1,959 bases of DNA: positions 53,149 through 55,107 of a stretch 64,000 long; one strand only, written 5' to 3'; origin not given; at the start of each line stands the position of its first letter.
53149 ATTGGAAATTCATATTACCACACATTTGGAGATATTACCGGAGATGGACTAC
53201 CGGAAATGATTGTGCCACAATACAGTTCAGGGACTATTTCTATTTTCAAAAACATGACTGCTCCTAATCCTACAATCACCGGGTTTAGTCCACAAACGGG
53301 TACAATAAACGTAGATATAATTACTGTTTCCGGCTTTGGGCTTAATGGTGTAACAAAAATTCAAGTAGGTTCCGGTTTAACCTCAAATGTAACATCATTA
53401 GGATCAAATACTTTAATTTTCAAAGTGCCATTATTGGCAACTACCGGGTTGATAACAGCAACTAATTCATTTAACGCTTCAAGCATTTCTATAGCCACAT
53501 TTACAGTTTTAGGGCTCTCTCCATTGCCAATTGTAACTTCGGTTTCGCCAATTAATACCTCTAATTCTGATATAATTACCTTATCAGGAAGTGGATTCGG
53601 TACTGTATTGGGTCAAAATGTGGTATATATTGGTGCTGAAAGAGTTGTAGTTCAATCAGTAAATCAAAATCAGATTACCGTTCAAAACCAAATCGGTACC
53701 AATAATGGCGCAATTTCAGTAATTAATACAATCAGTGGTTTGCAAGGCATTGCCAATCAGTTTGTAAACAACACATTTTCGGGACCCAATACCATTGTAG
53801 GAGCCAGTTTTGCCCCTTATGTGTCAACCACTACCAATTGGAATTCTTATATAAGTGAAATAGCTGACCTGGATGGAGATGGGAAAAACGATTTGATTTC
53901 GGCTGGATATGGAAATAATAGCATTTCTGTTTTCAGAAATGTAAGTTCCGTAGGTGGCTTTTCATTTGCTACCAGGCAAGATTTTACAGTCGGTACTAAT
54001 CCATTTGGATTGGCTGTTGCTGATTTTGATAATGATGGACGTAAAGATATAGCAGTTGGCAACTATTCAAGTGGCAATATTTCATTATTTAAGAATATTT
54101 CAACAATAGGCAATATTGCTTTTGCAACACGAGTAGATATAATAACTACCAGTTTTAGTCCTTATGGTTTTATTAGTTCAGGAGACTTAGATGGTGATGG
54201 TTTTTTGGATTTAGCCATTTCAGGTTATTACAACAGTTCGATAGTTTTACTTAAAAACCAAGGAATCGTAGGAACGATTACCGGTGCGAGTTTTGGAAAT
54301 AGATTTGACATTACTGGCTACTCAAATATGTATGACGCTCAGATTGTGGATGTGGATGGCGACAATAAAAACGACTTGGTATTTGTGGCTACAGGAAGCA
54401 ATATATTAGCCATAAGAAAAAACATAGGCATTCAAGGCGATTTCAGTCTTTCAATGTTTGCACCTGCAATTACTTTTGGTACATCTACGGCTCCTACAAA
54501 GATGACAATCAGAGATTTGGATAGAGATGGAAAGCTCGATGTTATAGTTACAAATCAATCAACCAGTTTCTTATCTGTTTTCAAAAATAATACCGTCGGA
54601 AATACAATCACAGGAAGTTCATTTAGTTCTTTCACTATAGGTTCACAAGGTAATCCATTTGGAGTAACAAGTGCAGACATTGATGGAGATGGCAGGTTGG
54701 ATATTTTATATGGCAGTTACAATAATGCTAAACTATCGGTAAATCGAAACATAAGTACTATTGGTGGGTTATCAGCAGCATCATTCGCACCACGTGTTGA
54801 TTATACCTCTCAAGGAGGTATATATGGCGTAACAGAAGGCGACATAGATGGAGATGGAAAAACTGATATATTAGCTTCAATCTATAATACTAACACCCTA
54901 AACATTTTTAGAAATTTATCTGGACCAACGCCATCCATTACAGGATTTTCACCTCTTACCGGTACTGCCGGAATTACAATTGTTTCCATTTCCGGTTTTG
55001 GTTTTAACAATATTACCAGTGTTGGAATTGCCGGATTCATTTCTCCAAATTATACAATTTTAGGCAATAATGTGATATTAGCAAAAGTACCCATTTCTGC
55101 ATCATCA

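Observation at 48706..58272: Six consecutive 7-bladed FG-GAP/VCBS (integrin-alpha-like) propellers in one polypeptide, with a regular 1.67-kb period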

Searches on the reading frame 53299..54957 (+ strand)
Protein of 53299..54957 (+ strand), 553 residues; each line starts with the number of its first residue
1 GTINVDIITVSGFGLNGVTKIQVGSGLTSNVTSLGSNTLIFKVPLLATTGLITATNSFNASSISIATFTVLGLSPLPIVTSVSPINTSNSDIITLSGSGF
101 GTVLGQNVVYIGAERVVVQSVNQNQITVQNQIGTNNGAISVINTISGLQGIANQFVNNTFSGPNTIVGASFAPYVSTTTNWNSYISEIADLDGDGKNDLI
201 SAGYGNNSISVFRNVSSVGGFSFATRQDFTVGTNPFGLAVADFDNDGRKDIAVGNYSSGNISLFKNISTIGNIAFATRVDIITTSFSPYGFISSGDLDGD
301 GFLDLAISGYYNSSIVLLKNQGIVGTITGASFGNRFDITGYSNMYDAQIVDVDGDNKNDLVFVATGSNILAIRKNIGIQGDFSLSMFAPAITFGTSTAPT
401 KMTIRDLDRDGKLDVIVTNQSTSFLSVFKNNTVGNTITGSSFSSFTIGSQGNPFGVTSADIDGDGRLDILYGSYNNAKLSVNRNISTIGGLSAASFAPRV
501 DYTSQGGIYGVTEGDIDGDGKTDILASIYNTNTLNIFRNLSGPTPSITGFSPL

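Call 19: find_homologous_proteins(query=window:53299-54957:+, max_evalue=1e-10)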
Query window:53299-54957:+ (553 aa): 1983 proteins with E <= 1e-10 among 8000 candidates; the best 120 are listed.
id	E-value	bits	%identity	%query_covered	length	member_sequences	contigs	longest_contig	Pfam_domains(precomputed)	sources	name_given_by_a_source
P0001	5.9e-139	482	38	99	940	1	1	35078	PF01839.30,PF12256.15,PF01833.31,PF13517.13,PF14783.13,PF20144.6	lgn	-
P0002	2.8e-130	453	34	99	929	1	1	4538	PF01839.30,PF12256.15,PF16743.11,PF01833.31,PF15907.12,PF13517.13,PF20144.6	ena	-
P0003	4.8e-130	453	37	65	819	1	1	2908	PF01839.30,PF12256.15,PF14779.13,PF15907.12,PF13517.13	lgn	-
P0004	1.1e-127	445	35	67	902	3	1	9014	PF01839.30,PF12256.15,PF23727.2,PF16743.11,PF13517.13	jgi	-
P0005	3.9e-122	427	38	84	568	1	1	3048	PF01839.30,PF12256.15,PF01833.31,PF14779.13,PF13517.13,PF18962.8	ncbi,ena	-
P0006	2.8e-106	374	35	67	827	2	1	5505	PF01839.30,PF12256.15,PF16743.11,PF15907.12,PF13517.13,PF14783.13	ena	-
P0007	4.2e-106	374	34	89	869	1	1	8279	PF01839.30,PF12256.15,PF16743.11,PF01833.31,PF14779.13,PF13517.13,PF14783.13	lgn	-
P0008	7.9e-104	366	34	87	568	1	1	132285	PF21869.4,PF01839.30,PF01833.31,PF13517.13,PF18962.8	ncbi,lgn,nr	ncbi:MAG: cell surface receptor domain protein [Bacteroidetes bacterium]|nr:cell surface receptor do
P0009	1.3e-102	362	37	66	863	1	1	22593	PF01839.30,PF12256.15,PF13517.13,PF09116.16,PF05345.19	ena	-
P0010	6.7e-102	360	30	64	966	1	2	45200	PF01839.30,PF12256.15,PF10282.16,PF13517.13,PF22544.3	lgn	-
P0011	1.9e-100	355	36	87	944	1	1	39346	PF01839.30,PF16743.11,PF01833.31,PF15907.12,PF13517.13,PF18962.8,PF13620.13,PF22904.4,PF17210.10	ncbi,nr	ncbi:MAG: FG-GAP-like repeat-containing protein [Ignavibacteria bacterium]|nr:FG-GAP-like repeat-con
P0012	6.9e-99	350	36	87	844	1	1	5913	PF01839.30,PF12256.15,PF01833.31,PF13517.13,PF20144.6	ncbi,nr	ncbi:MAG: VCBS repeat-containing protein, partial [Chitinophagaceae bacterium]|nr:VCBS repeat-contai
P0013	3.8e-97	344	33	86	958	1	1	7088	PF01839.30,PF12256.15,PF16743.11,PF01833.31,PF13517.13,PF20144.6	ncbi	-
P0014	1.1e-94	336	35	85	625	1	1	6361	PF01839.30,PF12256.15,PF16743.11,PF01833.31,PF13517.13,PF18962.8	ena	-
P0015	9.1e-94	333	34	88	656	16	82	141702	PF01839.30,PF12256.15,PF16743.11,PF01833.31,PF13517.13,PF18962.8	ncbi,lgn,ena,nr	ncbi:MAG: VCBS repeat-containing protein [Bacteroidetes bacterium]|nr:VCBS repeat-containing protein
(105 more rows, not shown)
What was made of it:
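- Single-unit TIG + propeller + CTD proteins are abundant in Bacteroidota (call 19).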

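Call 25: search_solved_structures(query=A1, max_evalue=0.001)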
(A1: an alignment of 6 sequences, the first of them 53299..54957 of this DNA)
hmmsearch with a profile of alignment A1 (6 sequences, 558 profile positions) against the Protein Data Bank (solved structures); distinct sequences matched with E-value up to 0.001: 46.
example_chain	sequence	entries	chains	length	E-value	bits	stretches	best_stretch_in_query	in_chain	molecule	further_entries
9etn_A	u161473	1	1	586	1.6e-18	69.7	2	258-434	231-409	Cartilage acidic protein 1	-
3fcu_A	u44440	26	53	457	3.8e-07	32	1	238-378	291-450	Integrin, alpha 2b | Integrin alpha-IIb | Integrin alphaIIB beta3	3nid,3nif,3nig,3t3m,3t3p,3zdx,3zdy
4z7n_A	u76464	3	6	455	4.2e-07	31.9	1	238-378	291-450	Integrin alpha-IIb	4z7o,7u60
9e8b_A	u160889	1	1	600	4.2e-07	31.9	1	238-381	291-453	Integrin alpha-IIb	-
4z7q_A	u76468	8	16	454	4.5e-07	31.8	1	238-378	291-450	Integrin alpha-IIb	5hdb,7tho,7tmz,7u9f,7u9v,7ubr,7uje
7td8_A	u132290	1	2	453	5.2e-07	31.6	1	238-378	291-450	Integrin alpha-IIb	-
1tye_A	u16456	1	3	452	5.2e-07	31.6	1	238-377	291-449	Integrin alpha-IIb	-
2vc2_A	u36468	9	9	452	6.1e-07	31.4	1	238-377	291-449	INTEGRIN ALPHA-IIB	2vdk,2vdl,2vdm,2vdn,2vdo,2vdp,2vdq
3fcs_A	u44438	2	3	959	1.4e-06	30.2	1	238-381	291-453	Integrin, alpha 2b | Integrin alpha-IIb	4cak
6v4p_A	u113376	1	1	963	1.4e-06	30.2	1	238-381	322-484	Integrin alpha-IIb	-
9td2_A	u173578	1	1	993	1.5e-06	30.1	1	238-381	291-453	Integrin alpha-IIb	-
8t2u_A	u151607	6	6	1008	1.6e-06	30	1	238-381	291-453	Integrin alpha-IIb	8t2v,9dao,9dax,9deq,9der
11yb_A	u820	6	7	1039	1.7e-06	29.9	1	238-381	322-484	Integrin alpha-IIb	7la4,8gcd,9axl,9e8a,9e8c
8gce_A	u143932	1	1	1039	1.7e-06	29.9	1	238-381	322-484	Integrin alpha-IIb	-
9oee_A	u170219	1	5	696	5.5e-06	28.2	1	184-369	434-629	Secreted esterase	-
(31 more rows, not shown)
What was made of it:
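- A PDB sequence search finds CRTAC1 (1.6e-18), integrin alpha-IIb and PVL (call 25).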

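Call 37: search_protein_representatives(alignment_id=A1)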
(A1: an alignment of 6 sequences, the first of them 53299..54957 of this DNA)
Query: 6 sequences, 558 profile positions. Proteins with E-value up to 0.001 (for the whole library): 221636; up to 1e-10: 115257; up to 1e-30: 33721. The best 150 are listed.
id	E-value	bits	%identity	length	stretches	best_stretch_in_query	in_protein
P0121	0.0e+00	4748.4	-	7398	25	1-558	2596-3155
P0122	0.0e+00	3492.0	-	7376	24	3-557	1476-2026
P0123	0.0e+00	3222.2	-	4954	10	75-556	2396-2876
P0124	0.0e+00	2864.5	-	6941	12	19-545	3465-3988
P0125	0.0e+00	2846.3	-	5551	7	3-558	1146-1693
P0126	0.0e+00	2781.1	-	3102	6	70-557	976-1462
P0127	0.0e+00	2721.8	-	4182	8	70-556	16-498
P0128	0.0e+00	2382.5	-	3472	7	34-549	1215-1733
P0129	0.0e+00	2311.5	-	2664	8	72-557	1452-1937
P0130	0.0e+00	2297.5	-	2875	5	29-552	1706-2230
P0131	0.0e+00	2222.6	-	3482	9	1-557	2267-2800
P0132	0.0e+00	2192.9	-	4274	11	76-558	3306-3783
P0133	0.0e+00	2182.1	-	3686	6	76-557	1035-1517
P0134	0.0e+00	2163.2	-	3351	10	4-557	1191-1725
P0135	0.0e+00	2141.4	-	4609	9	6-547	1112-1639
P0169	0.0e+00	1491.2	-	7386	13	169-554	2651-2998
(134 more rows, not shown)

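Call 41: predict_structure(alignment_id=A2)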
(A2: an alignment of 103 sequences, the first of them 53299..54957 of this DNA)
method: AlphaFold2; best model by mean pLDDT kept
length: 553 residues; sequences in the alignment: 103
mean_pLDDT: 92.6   pTM: 0.89
mean pLDDT of the five models: 92.6, 92.3, 92.4, 92.3, 91.3
residues with pLDDT >= 90: 439; 70-90: 91; 50-70: 19; < 50: 4
segments of 3 or more residues with pLDDT < 50: 1-4
pLDDT, mean of each block of 10 residues (from residue 1): 57 85 84 82 75 85 71 81 95 97 96 96 97 92 94 94 96 97 96 96 97 96 98 96 97 95 98 98 76 96 96 95 91 93 97 96 98 95 96 97 97 97 97 93 90 95 97 96 97 97 97 96 97 98 82 71
secondary structure, 60 per line:
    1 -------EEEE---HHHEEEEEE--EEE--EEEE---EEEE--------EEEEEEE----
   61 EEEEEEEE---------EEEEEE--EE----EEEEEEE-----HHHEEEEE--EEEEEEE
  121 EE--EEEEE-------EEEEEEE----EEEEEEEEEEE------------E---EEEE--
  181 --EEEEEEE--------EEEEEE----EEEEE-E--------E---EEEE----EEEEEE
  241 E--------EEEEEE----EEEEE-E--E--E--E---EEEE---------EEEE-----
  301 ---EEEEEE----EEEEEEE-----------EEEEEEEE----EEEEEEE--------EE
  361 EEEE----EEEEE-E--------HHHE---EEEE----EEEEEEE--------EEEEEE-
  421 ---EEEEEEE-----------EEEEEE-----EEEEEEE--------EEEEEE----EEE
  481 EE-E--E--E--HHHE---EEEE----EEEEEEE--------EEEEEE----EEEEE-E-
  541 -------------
elements in order: E8-11 E18-23 E26-28 E31-34 E38-41 E50-56 E61-68 E78-83 E92-98 E107-111 E114-122 E125-129 E137-143 E148-158 E175-178 E183-189 E198-203 E208-212 E227-230 E235-241 E250-255 E260-264 E279-282 E292-295 E304-309 E314-320 E332-339 E344-350 E359-364 E369-373 E391-394 E399-405 E414-419 E424-430 E442-447 E453-459 E468-473 E478-482 E500-503 E508-514 E523-528 E533-537
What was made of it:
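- On FG-GAP/VCBS beta-propeller superfamily: AF2 gives pLDDT 92.6 and pTM 0.89 with 28 strands (call 41).
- AF2 of unit 4 gives pLDDT 92.6 and pTM 0.89, with two beta-sandwich domains followed by 28 strands (call 41).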

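Call 46: fold_search(model_id=the predicted structure, library=pdb)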
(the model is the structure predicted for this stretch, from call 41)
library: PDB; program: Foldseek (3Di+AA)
matches with E <= 10: 1198; with E <= 0.001: 391
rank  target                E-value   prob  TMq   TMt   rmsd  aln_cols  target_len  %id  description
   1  9v6e_B                2.9e-11  1.00  0.50  0.70   4.8       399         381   11  Cryo-EM structure of human full length KICSTOR complex (state 1) (released 2025-11-12)
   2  9v9n_B                1.1e-10  1.00  0.48  0.68   5.0       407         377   11  Cryo-EM structure of KICSTOR CCC complex (state 5) (released 2025-11-12)
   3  4yd8_A                1.5e-10  1.00  0.47  0.72   5.8       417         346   12  Bardet-Biedl Syndrome 9 Protein (aa1-407), Homo sapiens (released 2015-06-24)
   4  9van_B                2.1e-10  1.00  0.50  0.70   4.8       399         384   11  Cryo-EM structure of human full length KICSTOR complex (state 2) (released 2025-11-12)
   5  9v80_B                2.2e-10  1.00  0.49  0.68   5.1       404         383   11  Cryo-EM structure of KICSTOR CCC complex (state 4) (released 2025-11-12)
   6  6vbu_7                8.7e-10  1.00  0.46  0.37   5.1       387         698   16  Structure of the bovine BBSome complex (released 2020-01-29)
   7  9v86_B                1.1e-09  1.00  0.49  0.68   4.8       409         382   11  Cryo-EM structure of KICSTOR CCC complex (state 3) (released 2025-11-12)
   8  6voa_B                1.3e-09  1.00  0.45  0.40   4.6       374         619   13  Cryo-EM structure of the BBSome-ARL6 complex (released 2020-06-24)
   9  6vbu_9                2.2e-09  1.00  0.48  0.36   5.9       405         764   13  Structure of the bovine BBSome complex (released 2020-01-29)
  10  9etn_A                2.6e-09  1.00  0.48  0.48   7.4       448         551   16  Crystal structure of murine CRTAC1 (released 2024-07-31)
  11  3hrp                  3.2e-09  1.00  0.31  0.40  12.5       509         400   12  Crystal structure of Structural genomics protein of unknown function (NP_812590.1) from Bacteroides thetaiotaomicron VPI (released 2009-08-04)
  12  6voa_C                5.2e-09  1.00  0.45  0.38   5.9       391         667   15  Cryo-EM structure of the BBSome-ARL6 complex (released 2020-06-24)
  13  6vnw_C                5.7e-09  1.00  0.45  0.38   5.9       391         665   15  Cryo-EM structure of apo-BBSome (released 2020-07-01)
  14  6vbu_2                6.3e-09  1.00  0.46  0.39   4.3       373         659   12  Structure of the bovine BBSome complex (released 2020-01-29)
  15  9o5a_G                8.3e-09  1.00  0.49  0.66   4.9       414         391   10  The KICSTOR-GATOR1 complex (released 2026-02-18)
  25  4a7k                  6.5e-08  1.00  0.47  0.31   5.9       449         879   11  Bifunctional Aldos-2-ulose dehydratase (released 2012-03-21)
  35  6sue_F                1.9e-07  1.00  0.31  0.10  18.1       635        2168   11  Structure of Photorhabdus luminescens Tc holotoxin pore, Mutation TccC3-D651A (released 2019-11-06)
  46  4cag                  4.5e-07  1.00  0.35  0.33  13.5       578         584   15  Bacillus licheniformis Rhamnogalacturonan Lyase PL11 (released 2014-10-15)
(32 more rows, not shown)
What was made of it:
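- On FG-GAP/VCBS beta-propeller superfamily: Foldseek matches seven-bladed propellers with TM of about 0.7 normalised to the target (call 46).
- Closest known: Integrin alpha-subunit beta-propeller. Same: Structural and sequence matches to alpha-IIb and alpha-V (calls 25, 46).
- Closest known: CRTAC1. Same: PVL and AAL-2 bind GlcNAc-type glycans (calls 25, 46; the AAL-2 entry title in call 46).
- TM normalised to the target is about 0.7 over about 400 aligned columns (call 46). Foldseek lists PL11 lyase 4cag, aldos-2-ulose dehydratase 4a7k and the Tc holotoxin 6sue among its matches (call 46).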

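Call 47: find_encoding_contigs(protein=P0121, flank=10000, max_places=4)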
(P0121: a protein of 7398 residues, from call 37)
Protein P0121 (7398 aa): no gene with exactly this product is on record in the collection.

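Call 49: list_cluster_members(proteins=[P0121, P0122, P0169, P0123])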
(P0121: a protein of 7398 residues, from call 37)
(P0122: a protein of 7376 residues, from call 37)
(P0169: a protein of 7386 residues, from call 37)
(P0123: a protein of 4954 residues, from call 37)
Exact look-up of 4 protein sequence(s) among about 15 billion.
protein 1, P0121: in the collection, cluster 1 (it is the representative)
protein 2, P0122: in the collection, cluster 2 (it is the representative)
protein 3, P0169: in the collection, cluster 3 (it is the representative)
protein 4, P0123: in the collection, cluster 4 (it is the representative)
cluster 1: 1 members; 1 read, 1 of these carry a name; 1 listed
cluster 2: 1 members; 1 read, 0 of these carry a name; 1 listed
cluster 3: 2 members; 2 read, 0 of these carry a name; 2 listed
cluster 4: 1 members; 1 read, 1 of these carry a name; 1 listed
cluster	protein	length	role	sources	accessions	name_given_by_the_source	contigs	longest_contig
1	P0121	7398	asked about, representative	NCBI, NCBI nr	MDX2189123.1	MAG: FG-GAP-like repeat-containing protein [Bacteroidota bacterium] | FG-GAP-like repeat-containing protein [Bacteroidota bacterium]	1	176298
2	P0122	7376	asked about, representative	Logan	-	-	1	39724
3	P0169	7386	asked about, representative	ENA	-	-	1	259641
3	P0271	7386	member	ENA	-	-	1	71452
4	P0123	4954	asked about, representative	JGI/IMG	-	gliding motility-associated-like protein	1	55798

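Call 65: search_dna_similar(query=window:53299-54957:+, collection=plasmids, mode=protein, max_rows=8)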
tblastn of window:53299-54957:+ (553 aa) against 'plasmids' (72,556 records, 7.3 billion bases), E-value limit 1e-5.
Records with a match: 19; places in all: 41; records where one place covers at least 80% of the query: 1.
Best place of each record, by identity: <60% 19.
By first word of the organism name: Ralstonia 6; Hymenobacter 4; Bacillus 2; Azospirillum 2; Nostoc 1; Kovacikia 1; Acaryochloris 1; Sinorhizobium 1; Deinococcus 1.
By predicted mobility (MOB-suite, as given by PLSDB): non-mobilizable 16; conjugative 2; mobilizable 1.
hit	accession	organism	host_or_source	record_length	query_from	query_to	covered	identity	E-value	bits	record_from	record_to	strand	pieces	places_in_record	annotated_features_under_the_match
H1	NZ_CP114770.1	Hymenobacter canadensis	whole organism,lake water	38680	67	552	88%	35.5%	1e-51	197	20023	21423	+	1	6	FG-GAP-like repeat-containing protein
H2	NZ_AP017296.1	Nostoc sp. NIES-3756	-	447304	188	553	66%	32.2%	3e-17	93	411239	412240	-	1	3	FG-GAP-like repeat-containing protein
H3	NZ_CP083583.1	Kovacikia minuta CCNUW1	cell culture,fresh water lake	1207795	137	537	71%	29.1%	3e-11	95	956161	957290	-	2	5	record has no annotation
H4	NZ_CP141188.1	Hymenobacter sp. GOD-10R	single cell,Crepidiastrum sonchifolium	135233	144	553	74%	25.2%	8e-21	104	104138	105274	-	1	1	FG-GAP-like repeat-containing protein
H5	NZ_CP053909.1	Hymenobacter sp. BRD128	cell culture,soil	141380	190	539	63%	28.5%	3e-11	74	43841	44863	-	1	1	VCBS repeat-containing protein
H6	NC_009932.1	Acaryochloris marina MBIC11017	-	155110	188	537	63%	27.6%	6e-9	67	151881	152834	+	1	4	FG-GAP-like repeat-containing protein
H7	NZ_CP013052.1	Sinorhizobium americanum CCGM7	Phaseolus vulgaris,root nodules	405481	189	539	63%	26.5%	2e-6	59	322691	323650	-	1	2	FG-GAP-like repeat-containing protein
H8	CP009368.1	Bacillus cereus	-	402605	219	537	58%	28.5%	5e-7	61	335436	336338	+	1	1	FG-GAP repeat family protein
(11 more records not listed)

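Call 66: get_annotated_region(hit=H1, flank=9000)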
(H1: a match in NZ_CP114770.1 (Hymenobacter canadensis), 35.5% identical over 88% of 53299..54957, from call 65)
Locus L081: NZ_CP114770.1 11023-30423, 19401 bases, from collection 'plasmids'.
description: Hymenobacter canadensis strain PAMC 29467 plasmid unnamed3, complete sequence
organism: Hymenobacter canadensis (NCBI taxid 2999067)
taxonomy: Bacteria; Bacteroidota; Cytophagia; Cytophagales; Hymenobacteraceae; Hymenobacter; Hymenobacter canadensis
host: -; source: whole organism,lake water; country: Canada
typing (MOB-suite, as given by PLSDB): non-mobilizable
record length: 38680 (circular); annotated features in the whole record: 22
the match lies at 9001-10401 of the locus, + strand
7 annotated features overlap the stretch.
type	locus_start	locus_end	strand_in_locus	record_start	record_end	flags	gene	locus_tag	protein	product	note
CDS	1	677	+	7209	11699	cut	-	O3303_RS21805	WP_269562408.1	PKD domain-containing protein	-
CDS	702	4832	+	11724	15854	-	-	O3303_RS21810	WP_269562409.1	DUF6443 domain-containing protein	-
CDS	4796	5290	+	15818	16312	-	-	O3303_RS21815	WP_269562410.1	hypothetical protein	-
CDS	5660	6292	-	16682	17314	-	-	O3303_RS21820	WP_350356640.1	IS3 family transposase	-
CDS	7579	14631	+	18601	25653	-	-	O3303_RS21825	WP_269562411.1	FG-GAP-like repeat-containing protein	-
CDS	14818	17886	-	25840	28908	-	-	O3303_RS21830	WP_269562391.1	Tn3 family transposase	-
CDS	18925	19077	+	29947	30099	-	-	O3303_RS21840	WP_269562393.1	hypothetical protein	-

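Call 75: find_encoding_contigs(protein=P0122, flank=10000, max_places=3)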
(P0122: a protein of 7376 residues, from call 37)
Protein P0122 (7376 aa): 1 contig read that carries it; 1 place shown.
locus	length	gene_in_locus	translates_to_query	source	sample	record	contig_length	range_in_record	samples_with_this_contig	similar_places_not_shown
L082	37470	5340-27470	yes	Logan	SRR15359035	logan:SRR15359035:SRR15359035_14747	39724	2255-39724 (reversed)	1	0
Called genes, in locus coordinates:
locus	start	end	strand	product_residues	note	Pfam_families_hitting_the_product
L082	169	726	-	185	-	PF13521:AAA_28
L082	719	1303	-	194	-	PF04973:NMN_transporter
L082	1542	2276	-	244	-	PF18962:Por_Secre_tail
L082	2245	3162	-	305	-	-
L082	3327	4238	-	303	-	PF00041:fn3 (weak), PF16656:Pur_ac_phosph_N (faint), PF25523:Ig_RIMBP2 (faint), PF00041:fn3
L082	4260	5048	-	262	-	-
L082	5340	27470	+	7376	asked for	PF01833:TIG, PF13517:FG-GAP_3, PF13517:FG-GAP_3, PF01833:TIG (weak), PF13517:FG-GAP_3, PF13385:Laminin_G_3, PF01833:TIG, PF18962:Por_Secre_tail, +5 more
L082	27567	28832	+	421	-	PF28548:4TM_phosphoesterase, PF00149:Metallophos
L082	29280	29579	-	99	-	-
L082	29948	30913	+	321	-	-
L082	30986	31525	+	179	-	PF04542:Sigma70_r2, PF08281:Sigma70_r4_2, PF04545:Sigma70_r4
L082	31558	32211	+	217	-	-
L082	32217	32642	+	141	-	-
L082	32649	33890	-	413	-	PF09990:DUF2231 (weak), PF07635:PSCyt1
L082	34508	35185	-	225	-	PF07394:DUF1501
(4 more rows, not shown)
